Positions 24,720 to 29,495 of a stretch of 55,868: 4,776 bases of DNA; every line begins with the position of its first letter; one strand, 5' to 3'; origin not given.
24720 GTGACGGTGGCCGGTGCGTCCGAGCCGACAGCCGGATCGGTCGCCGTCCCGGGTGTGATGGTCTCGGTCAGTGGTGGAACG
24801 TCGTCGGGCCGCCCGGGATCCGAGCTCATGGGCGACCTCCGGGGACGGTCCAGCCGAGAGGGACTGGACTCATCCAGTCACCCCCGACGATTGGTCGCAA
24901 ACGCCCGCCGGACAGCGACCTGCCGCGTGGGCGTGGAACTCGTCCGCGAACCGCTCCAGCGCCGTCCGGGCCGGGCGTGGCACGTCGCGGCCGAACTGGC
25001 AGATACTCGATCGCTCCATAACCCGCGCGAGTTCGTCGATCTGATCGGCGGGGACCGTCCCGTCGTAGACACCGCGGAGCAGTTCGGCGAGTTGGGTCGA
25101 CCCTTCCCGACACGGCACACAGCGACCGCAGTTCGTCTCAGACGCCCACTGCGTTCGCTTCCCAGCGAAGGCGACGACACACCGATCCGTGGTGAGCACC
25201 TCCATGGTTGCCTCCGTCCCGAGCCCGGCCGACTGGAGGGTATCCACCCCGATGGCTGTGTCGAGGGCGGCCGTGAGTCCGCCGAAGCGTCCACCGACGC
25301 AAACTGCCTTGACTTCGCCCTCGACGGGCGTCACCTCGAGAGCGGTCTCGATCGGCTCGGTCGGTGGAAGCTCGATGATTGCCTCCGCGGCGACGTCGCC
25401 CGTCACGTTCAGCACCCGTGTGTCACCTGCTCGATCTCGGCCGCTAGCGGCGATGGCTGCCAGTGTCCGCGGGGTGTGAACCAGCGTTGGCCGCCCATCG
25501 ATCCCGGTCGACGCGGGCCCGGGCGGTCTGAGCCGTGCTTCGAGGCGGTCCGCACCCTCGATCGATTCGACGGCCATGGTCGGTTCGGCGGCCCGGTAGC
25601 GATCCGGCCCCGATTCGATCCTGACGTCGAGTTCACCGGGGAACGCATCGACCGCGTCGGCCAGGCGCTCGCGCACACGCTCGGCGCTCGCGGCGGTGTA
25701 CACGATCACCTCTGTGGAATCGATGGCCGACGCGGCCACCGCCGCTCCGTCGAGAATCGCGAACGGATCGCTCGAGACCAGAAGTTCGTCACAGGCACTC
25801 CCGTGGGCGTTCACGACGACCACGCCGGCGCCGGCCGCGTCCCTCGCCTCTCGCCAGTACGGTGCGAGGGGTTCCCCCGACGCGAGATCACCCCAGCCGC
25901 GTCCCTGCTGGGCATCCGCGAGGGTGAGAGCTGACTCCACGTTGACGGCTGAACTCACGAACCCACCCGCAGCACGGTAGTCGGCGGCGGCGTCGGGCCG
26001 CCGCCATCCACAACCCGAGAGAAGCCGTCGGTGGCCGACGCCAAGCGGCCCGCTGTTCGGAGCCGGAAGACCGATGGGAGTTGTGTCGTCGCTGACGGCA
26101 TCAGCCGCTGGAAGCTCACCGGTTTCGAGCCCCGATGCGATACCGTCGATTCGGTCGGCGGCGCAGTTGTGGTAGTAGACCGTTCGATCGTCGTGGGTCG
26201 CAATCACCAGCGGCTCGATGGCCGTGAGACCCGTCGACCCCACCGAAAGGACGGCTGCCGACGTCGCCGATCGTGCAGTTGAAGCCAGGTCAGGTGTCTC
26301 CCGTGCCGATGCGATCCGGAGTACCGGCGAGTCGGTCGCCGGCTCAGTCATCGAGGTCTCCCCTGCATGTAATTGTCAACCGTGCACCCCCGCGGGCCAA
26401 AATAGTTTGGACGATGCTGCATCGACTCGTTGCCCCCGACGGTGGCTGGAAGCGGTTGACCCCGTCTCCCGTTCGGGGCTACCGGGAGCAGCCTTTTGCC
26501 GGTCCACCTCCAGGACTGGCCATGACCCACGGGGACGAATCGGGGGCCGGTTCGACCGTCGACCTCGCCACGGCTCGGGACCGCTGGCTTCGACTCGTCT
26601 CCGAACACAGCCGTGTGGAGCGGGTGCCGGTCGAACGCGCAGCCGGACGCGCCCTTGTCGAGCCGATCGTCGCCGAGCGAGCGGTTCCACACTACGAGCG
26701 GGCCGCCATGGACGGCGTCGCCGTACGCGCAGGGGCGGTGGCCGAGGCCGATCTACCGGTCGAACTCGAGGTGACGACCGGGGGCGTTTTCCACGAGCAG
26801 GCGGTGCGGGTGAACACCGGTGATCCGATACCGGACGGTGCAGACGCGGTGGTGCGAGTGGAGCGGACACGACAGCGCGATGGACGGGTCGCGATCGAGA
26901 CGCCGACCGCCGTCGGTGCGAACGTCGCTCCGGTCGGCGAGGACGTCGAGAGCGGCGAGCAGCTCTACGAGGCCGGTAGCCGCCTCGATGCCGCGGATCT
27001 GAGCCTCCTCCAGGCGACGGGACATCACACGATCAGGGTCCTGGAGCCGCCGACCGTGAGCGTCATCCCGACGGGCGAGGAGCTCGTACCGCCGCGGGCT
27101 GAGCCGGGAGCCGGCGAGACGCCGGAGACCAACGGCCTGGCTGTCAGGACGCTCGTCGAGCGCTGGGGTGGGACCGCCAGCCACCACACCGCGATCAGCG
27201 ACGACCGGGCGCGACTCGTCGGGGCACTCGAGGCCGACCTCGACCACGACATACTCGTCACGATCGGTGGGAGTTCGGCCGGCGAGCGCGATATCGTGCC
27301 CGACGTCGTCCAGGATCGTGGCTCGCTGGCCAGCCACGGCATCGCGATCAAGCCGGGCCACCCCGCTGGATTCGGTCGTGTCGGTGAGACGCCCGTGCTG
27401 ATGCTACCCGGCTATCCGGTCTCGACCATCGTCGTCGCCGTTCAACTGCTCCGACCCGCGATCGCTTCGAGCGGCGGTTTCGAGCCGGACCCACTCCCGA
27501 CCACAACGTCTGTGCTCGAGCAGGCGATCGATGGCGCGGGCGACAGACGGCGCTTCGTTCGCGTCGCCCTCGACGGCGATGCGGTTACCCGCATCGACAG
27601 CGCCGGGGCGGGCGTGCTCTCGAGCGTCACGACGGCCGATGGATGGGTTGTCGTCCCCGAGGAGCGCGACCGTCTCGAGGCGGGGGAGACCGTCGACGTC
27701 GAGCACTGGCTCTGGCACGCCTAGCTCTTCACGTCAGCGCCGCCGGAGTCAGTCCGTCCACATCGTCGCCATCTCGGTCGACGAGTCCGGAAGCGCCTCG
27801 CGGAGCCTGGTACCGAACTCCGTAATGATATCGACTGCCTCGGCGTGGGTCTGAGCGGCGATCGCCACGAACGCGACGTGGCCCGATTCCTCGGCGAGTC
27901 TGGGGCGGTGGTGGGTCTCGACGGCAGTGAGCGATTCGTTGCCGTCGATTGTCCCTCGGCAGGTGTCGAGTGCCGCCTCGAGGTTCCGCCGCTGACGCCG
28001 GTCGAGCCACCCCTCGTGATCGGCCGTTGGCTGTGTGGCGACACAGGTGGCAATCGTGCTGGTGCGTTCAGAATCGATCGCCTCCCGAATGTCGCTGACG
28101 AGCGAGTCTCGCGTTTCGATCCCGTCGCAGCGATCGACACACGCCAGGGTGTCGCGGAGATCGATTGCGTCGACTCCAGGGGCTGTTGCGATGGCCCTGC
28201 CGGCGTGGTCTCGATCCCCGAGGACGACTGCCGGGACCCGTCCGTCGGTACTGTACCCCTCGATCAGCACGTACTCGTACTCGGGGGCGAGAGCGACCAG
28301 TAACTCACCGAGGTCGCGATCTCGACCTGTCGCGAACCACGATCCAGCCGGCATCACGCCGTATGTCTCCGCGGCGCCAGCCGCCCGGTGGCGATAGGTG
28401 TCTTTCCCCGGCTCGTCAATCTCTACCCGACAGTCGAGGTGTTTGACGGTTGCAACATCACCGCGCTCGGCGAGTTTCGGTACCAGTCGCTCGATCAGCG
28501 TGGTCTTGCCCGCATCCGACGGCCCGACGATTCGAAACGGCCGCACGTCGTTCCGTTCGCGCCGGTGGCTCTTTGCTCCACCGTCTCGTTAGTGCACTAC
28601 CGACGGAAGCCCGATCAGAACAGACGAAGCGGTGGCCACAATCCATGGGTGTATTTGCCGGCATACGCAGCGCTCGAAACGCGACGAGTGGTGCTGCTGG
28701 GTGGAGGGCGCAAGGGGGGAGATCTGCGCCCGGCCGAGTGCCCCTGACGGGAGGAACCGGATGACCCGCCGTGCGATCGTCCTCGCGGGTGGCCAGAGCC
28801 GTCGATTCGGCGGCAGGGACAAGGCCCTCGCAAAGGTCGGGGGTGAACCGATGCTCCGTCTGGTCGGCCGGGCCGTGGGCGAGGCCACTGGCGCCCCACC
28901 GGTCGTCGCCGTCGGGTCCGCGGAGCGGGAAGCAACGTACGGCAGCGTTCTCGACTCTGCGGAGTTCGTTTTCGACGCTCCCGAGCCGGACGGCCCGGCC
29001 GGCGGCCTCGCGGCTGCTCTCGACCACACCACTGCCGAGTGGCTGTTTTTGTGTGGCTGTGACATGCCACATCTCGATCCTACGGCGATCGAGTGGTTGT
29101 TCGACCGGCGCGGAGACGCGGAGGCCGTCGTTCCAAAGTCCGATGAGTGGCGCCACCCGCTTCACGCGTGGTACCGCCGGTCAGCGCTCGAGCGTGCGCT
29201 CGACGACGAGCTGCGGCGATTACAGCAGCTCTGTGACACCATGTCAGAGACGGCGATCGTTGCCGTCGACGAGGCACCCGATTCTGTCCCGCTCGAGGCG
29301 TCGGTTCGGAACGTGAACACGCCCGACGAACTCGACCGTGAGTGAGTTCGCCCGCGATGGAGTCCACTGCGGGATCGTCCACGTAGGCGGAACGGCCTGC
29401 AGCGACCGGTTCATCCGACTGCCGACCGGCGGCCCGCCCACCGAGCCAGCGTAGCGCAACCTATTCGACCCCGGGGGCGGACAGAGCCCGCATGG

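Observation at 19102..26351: Five-gene cytoplasmic FDH-like operon wiring one Fe-S module to two different molybdopterin catalytic subunits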

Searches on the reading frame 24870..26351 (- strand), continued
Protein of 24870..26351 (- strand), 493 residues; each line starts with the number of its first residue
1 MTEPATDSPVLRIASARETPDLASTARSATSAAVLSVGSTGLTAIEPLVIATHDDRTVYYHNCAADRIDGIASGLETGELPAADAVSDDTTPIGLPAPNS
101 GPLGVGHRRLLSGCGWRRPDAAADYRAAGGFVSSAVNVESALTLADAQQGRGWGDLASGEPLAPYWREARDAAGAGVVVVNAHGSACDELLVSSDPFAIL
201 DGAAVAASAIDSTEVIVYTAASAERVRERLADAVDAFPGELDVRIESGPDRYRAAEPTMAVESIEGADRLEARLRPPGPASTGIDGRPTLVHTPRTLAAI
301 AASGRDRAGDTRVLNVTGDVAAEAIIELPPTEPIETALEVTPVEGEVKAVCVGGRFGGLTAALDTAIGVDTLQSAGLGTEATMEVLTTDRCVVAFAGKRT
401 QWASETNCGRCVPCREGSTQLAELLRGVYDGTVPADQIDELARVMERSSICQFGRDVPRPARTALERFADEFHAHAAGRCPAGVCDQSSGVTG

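Call 83: search_protein_families(library=ncbifam, proteins=[L094:5556-8090:+, L094:8146-8871:+, L094:8916-9881:+], max_evalue=0.00001)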
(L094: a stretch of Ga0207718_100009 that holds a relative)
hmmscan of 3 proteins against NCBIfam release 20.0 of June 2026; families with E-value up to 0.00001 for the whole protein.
L094:5556-8090:+ (844 aa): 21 families
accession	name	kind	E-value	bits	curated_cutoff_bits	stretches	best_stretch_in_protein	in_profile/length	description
NF001567.0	PRK00389.1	subfamily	8.9e-46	156.5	300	1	489-826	34-347/359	glycine cleavage system aminomethyltransferase GcvT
TIGR01372.1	soxA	subfamily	1.6e-44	152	1164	1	489-843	646-995/996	sarcosine oxidase subunit alpha family protein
TIGR00528.1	gcvT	equivalog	5.5e-40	137.4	235.85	1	490-826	33-354/362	glycine cleavage system aminomethyltransferase GcvT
NF010093.0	PRK13579.1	equivalog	5.1e-34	117.7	459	1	489-827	41-359/371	glycine cleavage system aminomethyltransferase GcvT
NF053776.1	TmaoDeMthMsil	equivalog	5.2e-34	117.8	1100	1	490-843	419-762/763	trimethylamine N-oxide demethylase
NF008425.0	PRK11259.1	equivalog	2.1e-22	79.6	257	1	10-237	5-230/377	N-methyl-L-tryptophan oxidase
TIGR02352.1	thiamin_ThiO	equivalog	7.7e-20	71.3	250.8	1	13-230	2-222/351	glycine oxidase ThiO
NF009133.0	PRK12486.1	equivalog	9.7e-18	64.2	410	1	494-820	49-357/369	dimethylsulfoniopropionate demethylase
NF001933.0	PRK00711.1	subfamily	1.3e-17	64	383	1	86-226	134-273/429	D-amino acid dehydrogenase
TIGR01373.1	soxB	subfamily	2.4e-17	62.9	529.45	1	11-233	32-263/407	sarcosine oxidase subunit beta family protein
TIGR03364.1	HpnW_proposed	hypoth_equivalog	2.7e-14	53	285.1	1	11-214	2-201/365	TIGR03364 family FAD-dependent oxidoreductase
NF008726.1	PRK11728.1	equivalog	2.1e-12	46.6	299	1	11-221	2-213/389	L-2-hydroxyglutarate oxidase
TIGR01377.1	soxA_mon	subfamily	2.4e-12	46.4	479.65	1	12-226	3-216/381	amino oxidase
NF033460.1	glycerol3P_ox_II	equivalog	1.4e-09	37.6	460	0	117-219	119-217/361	type 2 glycerol-3-phosphate oxidase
TIGR03377.1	glycerol3P_GlpA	equivalog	3.1e-09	35.9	552.8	1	85-231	78-225/530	anaerobic glycerol-3-phosphate dehydrogenase subunit GlpA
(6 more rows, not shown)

L094:8146-8871:+ (242 aa): 6 families
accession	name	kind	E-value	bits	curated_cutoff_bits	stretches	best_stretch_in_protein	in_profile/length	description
NF040731.1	flavo_sub_EftB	exception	8.2e-31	107.3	445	1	3-203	2-201/260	electron transfer flavoprotein subunit beta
NF042971.1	AcrlCoAredClosAcrB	equivalog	1.7e-28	99.4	475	1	1-201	1-201/266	acryloyl-CoA reductase electron transfer subunit gamma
NF008998.0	PRK12342.1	equivalog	8.3e-25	87.6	338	1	1-208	1-205/254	electron transfer flavoprotein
NF002888.0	PRK03359.1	subfamily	1.8e-22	80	219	1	1-209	1-210/256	putative electron transfer flavoprotein FixA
TIGR04503.1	mft_etfB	hypoth_equivalog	3.7e-22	79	200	1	26-213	21-224/290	mycofactocin-associated electron transfer flavoprotein beta subunit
NF051844.1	ETFlavBetaProt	equivalog_domain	4.6e-08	32.9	350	1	41-196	26-173/254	electron transfer flavoprotein subunit beta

L094:8916-9881:+ (322 aa): 5 families
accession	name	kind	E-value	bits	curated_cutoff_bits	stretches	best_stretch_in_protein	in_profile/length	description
NF042970.1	AcrlCoAredClosAcrA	equivalog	1.4e-43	149.4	600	2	166-320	202-359/360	acryloyl-CoA reductase electron transfer subunit beta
NF051845.1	EtFlavAlphaProt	equivalog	6.1e-38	130.8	600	1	11-318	102-399/406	electron transfer flavoprotein subunit alpha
NF038209.1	mft_etfA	equivalog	1.2e-31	110.2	240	1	31-318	21-302/303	mycofactocin-associated electron transfer flavoprotein alpha subunit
NF002889.0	PRK03363.1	equivalog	2e-31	109.5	549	1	31-318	27-311/313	electron transfer flavoprotein subunit alpha/FixB family protein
NF008884.0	PRK11916.1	equivalog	3.3e-29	102.2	528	1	35-318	31-310/312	electron transfer flavoprotein subunit alpha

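Call 84: search_protein_families(library=pfam, proteins=[L094:5556-8090:+, L094:8146-8871:+, L094:8916-9881:+], max_evalue=0.00001)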
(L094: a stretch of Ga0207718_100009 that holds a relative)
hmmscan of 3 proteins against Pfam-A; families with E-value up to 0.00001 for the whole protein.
L094:5556-8090:+ (844 aa): 4 families
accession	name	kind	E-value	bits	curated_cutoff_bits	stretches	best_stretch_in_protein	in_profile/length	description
PF01571.26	GCV_T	-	3.1e-68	230.2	25.6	1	434-716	1-254/255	Aminomethyltransferase folate-binding domain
PF01266.30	DAO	-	1.7e-50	173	27.9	1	12-373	2-352/353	FAD dependent oxidoreductase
PF16350.10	FAO_M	-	3.1e-17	62.9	27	1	378-432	2-56/56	FAD dependent oxidoreductase central domain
PF08669.17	GCV_T_C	-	2.9e-11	43.6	25.9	1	764-826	12-73/80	Glycine cleavage T-protein C-terminal barrel domain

L094:8146-8871:+ (242 aa): 1 family
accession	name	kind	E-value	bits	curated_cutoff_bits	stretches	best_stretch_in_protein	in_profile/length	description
PF01012.27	ETF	-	1.7e-32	113.1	26.7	1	28-207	6-178/181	Electron transfer flavoprotein domain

L094:8916-9881:+ (322 aa): 2 families
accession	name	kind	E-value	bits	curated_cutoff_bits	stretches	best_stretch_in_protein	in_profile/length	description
PF00766.25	ETF_alpha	-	8.4e-35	119.1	27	1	200-279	2-81/81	Electron transfer flavoprotein FAD-binding domain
PF01012.27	ETF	-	6.7e-24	85.1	26.7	1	2-177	1-179/181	Electron transfer flavoprotein domain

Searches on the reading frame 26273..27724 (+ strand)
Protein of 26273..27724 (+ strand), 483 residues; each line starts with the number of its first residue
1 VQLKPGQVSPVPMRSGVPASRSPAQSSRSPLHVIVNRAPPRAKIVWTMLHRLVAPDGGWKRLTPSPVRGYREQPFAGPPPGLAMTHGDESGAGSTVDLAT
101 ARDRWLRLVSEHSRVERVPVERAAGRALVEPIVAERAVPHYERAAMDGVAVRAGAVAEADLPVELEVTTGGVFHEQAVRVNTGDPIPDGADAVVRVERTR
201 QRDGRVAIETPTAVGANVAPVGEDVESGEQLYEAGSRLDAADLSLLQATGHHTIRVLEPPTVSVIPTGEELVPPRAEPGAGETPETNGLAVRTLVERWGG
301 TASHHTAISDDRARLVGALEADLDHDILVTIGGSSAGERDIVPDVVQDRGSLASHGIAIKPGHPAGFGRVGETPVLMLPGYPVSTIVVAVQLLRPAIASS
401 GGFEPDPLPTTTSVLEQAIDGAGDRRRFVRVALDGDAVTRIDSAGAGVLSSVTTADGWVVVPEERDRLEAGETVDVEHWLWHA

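Call 33: search_protein_families(library=pfam, proteins=[window:26273-27724:+], max_evalue=0.001)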
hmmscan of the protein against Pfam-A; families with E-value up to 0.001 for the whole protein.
window:26273-27724:+ (483 aa): 3 families
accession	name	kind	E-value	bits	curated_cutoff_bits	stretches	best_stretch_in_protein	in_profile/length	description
PF03453.22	MoeA_N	-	1e-35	123.2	30.8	1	98-250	3-160/160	MoeA N-terminal region (domain I and II)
PF00994.29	MoCF_biosynth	-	1.8e-22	80.1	26.6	1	264-398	2-143/144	Probable molybdopterin binding domain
PF03454.20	MoeA_C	-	6.4e-14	52.4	22.1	1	415-478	4-71/72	MoeA C-terminal region (domain IV)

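Call 95: search_protein_families(library=pfam, proteins=[window:26522-27724:+], max_evalue=0.001)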
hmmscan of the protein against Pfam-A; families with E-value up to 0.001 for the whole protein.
window:26522-27724:+ (400 aa): 3 families
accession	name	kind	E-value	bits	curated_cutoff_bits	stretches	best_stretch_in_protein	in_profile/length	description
PF03453.22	MoeA_N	-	6.9e-36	123.8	30.8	1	15-167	3-160/160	MoeA N-terminal region (domain I and II)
PF00994.29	MoCF_biosynth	-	1.2e-22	80.6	26.6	1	181-315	2-143/144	Probable molybdopterin binding domain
PF03454.20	MoeA_C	-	2.2e-14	53.9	22.1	1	332-395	4-71/72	MoeA C-terminal region (domain IV)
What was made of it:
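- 26522..27724 (+): MoeA (molybdenum insertion into molybdopterin). Flanking maturation gene. Pfam MoeA_N, MoCF_biosynth and MoeA_C (calls 33, 95).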

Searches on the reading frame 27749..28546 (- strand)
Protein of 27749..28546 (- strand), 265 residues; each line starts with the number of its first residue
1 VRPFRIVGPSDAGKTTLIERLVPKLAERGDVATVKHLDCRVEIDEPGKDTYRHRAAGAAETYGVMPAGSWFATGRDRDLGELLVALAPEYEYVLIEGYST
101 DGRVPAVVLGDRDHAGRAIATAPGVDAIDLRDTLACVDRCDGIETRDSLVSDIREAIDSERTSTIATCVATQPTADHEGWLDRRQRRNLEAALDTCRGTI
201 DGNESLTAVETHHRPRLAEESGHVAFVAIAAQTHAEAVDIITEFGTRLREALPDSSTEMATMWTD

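Call 33: search_protein_families(library=pfam, proteins=[window:27749-28546:-], max_evalue=0.001)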
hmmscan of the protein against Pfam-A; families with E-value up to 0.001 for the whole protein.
window:27749-28546:- (265 aa): 1 family
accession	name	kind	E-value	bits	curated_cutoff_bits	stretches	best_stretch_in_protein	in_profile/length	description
PF03205.20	MobB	-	1.3e-21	77.3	26.6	1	5-101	3-102/133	Molybdopterin guanine dinucleotide synthesis protein B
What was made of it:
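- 27749..28546 (-): MobB-domain protein. Flanking maturation gene. Pfam MobB (call 33).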

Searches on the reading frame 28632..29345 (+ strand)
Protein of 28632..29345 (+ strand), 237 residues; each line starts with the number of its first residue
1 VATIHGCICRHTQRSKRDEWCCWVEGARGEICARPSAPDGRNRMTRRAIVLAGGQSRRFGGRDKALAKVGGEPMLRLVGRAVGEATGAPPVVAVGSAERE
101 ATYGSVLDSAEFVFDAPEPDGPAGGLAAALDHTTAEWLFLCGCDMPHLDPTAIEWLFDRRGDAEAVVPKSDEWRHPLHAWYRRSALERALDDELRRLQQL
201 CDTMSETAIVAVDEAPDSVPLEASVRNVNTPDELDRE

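Call 95: search_protein_families(library=pfam, proteins=[window:28632-29345:+], max_evalue=0.001)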
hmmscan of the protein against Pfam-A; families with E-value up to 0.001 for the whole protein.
window:28632-29345:+ (237 aa): 1 family
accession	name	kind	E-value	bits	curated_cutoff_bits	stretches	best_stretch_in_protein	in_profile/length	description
PF12804.13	NTP_transf_3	-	1.8e-32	113.2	27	1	48-190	1-142/160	MobA-like NTP transferase domain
